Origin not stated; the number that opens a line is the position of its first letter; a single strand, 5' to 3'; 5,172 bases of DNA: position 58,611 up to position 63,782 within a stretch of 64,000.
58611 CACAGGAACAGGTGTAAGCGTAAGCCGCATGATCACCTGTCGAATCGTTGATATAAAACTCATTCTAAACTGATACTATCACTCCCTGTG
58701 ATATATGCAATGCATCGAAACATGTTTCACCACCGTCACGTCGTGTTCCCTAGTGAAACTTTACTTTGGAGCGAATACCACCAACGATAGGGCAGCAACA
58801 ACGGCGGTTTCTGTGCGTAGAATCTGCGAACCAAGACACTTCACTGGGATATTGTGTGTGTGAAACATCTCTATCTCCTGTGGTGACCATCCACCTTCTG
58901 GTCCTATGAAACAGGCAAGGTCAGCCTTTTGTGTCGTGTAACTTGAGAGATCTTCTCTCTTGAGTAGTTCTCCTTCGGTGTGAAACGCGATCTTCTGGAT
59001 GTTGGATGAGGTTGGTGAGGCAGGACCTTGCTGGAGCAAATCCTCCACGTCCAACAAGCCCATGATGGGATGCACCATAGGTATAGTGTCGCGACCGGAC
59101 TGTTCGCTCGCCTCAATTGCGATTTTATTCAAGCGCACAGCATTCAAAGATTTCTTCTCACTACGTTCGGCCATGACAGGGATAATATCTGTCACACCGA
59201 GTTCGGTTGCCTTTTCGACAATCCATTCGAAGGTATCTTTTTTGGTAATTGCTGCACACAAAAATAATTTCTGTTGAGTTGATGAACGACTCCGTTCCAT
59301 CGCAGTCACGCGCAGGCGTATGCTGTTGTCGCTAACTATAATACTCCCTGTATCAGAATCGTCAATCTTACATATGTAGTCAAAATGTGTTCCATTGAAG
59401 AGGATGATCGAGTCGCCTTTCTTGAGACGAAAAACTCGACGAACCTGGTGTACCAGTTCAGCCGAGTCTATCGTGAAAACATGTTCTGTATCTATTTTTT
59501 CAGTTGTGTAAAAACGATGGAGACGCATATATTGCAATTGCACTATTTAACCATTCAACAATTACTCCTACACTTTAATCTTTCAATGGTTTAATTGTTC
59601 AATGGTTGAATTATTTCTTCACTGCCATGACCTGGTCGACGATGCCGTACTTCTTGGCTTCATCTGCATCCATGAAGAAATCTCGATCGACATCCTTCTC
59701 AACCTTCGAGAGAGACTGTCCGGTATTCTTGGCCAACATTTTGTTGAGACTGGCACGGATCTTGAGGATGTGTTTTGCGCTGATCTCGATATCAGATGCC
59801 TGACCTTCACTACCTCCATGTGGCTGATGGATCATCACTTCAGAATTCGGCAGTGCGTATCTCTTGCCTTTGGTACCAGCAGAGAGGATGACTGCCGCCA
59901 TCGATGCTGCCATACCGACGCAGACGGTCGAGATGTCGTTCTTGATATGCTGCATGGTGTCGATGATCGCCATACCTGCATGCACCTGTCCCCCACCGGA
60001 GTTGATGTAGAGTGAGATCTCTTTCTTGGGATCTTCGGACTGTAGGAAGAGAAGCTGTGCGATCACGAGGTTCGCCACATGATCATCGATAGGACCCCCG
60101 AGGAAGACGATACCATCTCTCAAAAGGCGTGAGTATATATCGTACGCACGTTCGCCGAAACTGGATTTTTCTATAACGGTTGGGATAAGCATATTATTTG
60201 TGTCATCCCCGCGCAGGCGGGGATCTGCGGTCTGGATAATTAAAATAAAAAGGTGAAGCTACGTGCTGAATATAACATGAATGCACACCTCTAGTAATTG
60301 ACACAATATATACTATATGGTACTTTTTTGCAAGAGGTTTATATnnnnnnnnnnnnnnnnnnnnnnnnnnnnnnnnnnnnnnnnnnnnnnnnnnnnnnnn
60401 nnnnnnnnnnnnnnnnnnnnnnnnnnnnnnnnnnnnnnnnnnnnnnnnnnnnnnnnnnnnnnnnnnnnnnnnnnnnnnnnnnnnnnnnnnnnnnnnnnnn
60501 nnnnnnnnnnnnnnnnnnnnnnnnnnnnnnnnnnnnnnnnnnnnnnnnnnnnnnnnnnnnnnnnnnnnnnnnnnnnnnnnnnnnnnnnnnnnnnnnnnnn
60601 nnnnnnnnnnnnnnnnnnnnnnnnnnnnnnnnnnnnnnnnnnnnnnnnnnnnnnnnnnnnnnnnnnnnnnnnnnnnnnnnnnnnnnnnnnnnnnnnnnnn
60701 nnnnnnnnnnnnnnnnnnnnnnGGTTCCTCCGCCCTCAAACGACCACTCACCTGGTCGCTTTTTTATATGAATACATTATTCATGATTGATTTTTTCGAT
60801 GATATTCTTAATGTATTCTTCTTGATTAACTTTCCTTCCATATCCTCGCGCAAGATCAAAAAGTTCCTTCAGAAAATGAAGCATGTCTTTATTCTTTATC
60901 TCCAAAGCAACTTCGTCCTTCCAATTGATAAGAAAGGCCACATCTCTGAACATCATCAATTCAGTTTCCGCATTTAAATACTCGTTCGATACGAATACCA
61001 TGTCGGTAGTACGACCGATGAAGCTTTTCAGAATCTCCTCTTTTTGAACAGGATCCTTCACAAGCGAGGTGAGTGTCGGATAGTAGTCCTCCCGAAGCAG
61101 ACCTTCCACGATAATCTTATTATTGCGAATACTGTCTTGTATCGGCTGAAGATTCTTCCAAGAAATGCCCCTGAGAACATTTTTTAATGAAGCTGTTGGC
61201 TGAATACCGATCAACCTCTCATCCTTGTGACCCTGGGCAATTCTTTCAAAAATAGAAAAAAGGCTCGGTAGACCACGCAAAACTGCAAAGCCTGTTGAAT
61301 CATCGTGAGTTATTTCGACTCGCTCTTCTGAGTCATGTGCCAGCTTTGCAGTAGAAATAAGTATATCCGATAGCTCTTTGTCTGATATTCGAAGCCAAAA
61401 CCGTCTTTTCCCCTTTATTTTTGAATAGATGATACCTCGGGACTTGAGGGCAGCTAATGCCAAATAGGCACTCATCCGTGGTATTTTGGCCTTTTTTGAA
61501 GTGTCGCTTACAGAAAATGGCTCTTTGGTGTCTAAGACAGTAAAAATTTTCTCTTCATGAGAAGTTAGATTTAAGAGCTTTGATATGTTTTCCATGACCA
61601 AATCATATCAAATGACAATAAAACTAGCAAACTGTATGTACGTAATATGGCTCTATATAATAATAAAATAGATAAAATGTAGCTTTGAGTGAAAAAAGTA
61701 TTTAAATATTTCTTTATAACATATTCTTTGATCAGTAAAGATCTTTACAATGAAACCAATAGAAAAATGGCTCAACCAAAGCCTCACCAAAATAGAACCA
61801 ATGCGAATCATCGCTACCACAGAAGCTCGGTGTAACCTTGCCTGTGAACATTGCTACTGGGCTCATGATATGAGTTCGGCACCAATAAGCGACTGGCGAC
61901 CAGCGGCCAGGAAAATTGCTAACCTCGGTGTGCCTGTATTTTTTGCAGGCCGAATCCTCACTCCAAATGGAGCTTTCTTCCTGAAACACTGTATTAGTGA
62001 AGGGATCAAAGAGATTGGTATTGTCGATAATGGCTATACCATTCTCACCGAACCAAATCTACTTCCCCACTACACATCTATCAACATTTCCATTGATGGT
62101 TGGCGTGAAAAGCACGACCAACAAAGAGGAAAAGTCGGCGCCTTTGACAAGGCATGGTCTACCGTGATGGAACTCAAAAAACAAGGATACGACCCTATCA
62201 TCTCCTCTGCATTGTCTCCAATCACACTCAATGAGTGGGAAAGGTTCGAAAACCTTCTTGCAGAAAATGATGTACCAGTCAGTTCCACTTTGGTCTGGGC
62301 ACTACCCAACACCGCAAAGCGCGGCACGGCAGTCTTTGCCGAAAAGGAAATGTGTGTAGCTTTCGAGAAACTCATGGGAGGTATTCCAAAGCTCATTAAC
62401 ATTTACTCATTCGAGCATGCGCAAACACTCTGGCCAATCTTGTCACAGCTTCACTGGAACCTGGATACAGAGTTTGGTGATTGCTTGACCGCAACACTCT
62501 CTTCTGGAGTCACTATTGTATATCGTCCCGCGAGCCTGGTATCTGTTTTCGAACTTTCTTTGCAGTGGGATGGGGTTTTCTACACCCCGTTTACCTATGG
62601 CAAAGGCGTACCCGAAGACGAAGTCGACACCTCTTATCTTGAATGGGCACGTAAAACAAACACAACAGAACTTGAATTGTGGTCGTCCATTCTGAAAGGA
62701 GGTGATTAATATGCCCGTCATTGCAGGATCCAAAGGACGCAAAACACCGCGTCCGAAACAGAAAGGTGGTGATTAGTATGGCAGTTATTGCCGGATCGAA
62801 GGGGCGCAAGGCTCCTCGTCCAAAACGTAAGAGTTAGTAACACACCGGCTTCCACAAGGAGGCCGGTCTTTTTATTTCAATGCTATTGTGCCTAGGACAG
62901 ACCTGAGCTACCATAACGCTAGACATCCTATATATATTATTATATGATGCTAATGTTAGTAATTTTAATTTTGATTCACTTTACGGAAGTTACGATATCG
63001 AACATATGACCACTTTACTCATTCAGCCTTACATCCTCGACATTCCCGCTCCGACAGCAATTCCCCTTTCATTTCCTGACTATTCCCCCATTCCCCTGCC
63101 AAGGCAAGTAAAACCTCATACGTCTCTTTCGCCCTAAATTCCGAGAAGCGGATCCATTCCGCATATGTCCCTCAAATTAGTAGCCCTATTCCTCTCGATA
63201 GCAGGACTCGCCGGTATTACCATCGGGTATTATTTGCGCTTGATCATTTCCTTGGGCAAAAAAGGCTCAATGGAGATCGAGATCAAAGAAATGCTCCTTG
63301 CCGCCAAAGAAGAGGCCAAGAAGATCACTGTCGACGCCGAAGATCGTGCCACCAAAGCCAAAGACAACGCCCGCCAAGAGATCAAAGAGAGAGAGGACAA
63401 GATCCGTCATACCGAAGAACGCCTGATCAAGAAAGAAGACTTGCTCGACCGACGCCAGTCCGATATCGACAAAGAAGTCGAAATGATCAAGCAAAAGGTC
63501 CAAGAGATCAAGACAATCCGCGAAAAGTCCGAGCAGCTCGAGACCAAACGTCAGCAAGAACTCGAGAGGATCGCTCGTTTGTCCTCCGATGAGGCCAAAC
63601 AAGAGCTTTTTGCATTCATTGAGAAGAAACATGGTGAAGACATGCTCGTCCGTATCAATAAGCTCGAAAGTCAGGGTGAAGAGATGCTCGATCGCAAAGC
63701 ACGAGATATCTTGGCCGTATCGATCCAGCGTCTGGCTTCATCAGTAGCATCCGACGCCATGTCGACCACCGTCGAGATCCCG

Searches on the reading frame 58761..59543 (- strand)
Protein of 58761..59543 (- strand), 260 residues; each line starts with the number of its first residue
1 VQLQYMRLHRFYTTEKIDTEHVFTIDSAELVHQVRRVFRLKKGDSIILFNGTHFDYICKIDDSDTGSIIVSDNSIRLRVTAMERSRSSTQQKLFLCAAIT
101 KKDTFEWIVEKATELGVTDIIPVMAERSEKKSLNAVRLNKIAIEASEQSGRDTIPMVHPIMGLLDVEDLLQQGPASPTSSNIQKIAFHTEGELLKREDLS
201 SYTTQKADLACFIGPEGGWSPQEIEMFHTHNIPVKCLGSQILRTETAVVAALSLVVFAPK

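Call 34: search_protein_families(library=pfam, proteins=[window:58761-59543:-], max_evalue=0.001)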
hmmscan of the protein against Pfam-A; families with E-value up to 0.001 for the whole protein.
window:58761-59543:- (260 aa): 2 families
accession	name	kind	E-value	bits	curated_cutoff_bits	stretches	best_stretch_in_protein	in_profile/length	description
PF04452.19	Methyltrans_RNA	-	1.5e-41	142.2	23.9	1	90-255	4-164/165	RNA methyltransferase domain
PF20260.4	PUA_4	-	2.7e-06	27.8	23.9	1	36-70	11-45/48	RNA methyltransferase PUA domain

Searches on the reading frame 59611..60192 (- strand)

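Call 34: search_protein_families(library=pfam, proteins=[window:59611-60192:-], max_evalue=0.001)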
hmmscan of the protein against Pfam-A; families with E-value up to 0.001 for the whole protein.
window:59611-60192:- (193 aa): 1 family
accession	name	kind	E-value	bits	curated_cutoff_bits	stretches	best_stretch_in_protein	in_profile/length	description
PF00574.28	CLP_protease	-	8.4e-83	277.1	20.2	1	13-190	3-180/182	Clp protease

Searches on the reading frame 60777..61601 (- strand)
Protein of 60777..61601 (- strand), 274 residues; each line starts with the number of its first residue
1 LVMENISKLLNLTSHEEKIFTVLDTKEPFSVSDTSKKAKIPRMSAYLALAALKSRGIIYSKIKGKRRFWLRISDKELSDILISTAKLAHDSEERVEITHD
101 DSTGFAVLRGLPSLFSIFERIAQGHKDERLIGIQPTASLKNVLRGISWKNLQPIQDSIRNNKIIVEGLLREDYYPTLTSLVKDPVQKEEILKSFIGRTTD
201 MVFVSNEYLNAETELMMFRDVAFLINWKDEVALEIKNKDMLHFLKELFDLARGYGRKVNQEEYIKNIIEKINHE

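Call 34: search_protein_families(library=pfam, proteins=[window:60777-61601:-], max_evalue=0.001)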
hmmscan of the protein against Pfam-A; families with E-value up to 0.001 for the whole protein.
window:60777-61601:- (274 aa): 1 family
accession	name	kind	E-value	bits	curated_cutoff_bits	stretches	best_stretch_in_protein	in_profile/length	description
PF01978.25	TrmB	-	4.6e-07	30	25.6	1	10-61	4-55/68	Sugar-specific transcriptional regulator TrmB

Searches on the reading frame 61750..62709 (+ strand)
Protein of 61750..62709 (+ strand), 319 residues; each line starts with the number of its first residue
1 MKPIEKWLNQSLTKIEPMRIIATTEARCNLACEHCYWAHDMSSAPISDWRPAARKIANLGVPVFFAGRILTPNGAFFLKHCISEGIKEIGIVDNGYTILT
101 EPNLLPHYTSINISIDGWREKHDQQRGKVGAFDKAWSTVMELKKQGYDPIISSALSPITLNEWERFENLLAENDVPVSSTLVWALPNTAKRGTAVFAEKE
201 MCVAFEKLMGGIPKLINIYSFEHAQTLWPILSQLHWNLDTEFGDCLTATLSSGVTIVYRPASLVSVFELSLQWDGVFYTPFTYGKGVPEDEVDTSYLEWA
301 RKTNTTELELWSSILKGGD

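Call 34: search_protein_families(library=pfam, proteins=[window:61750-62709:+], max_evalue=0.001)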
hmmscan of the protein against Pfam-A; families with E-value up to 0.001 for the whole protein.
window:61750-62709:+ (319 aa): 1 family
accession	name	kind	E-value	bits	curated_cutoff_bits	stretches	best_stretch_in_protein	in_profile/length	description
PF04055.27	Radical_SAM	-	4.7e-05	24.1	29.5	1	27-152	6-146/166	Radical SAM superfamily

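Call 73: find_encoding_contigs(protein=window:61750-62709:+, flank=10000, max_places=1)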
Protein window:61750-62709:+ (319 aa): 7 contigs read that carry it; 1 place shown.
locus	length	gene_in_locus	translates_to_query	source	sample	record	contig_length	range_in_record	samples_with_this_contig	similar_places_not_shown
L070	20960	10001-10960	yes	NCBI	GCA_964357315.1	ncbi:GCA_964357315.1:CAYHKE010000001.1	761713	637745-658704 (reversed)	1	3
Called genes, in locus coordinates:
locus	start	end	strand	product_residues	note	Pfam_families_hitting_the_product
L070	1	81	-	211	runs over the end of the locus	PF01381:HTH_3, PF13560:HTH_31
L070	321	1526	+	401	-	PF08529:NusA_N, PF00575:S1, PF13184:KH_NusA_1st, PF26594:KH_NusA_2nd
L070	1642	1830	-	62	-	PF12844:HTH_19 (weak), PF13560:HTH_31, PF01381:HTH_3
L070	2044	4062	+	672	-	PF03030:H_PPase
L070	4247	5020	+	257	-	-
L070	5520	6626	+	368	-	PF05697:Trigger_N, PF05698:Trigger_C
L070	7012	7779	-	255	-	PF20260:PUA_4 (weak), PF04452:Methyltrans_RNA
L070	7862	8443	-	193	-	PF00574:CLP_protease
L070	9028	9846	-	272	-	PF01978:TrmB (weak)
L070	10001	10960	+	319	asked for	-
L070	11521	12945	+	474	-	PF12072:RNase_Y_N, PF00013:KH_1 (weak), PF08668:HDOD (faint), PF01966:HD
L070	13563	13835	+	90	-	PF00216:Bac_DNA_binding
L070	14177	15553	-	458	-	PF01946:Thi4 (weak), PF00890:FAD_binding_2 (faint), PF01266:DAO, PF07992:Pyr_redox_2 (faint)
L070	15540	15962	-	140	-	-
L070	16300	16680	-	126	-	PF02021:UPF0102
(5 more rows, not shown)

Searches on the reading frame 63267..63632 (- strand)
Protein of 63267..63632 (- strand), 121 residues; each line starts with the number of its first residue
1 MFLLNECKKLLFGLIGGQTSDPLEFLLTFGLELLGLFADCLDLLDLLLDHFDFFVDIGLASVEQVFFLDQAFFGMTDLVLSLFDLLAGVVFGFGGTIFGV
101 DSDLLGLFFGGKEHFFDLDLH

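Call 72: find_encoding_contigs(protein=window:63267-63632:-, flank=10000, max_places=1)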
Protein window:63267-63632:- (121 aa): no gene with exactly this product is on record in the collection.
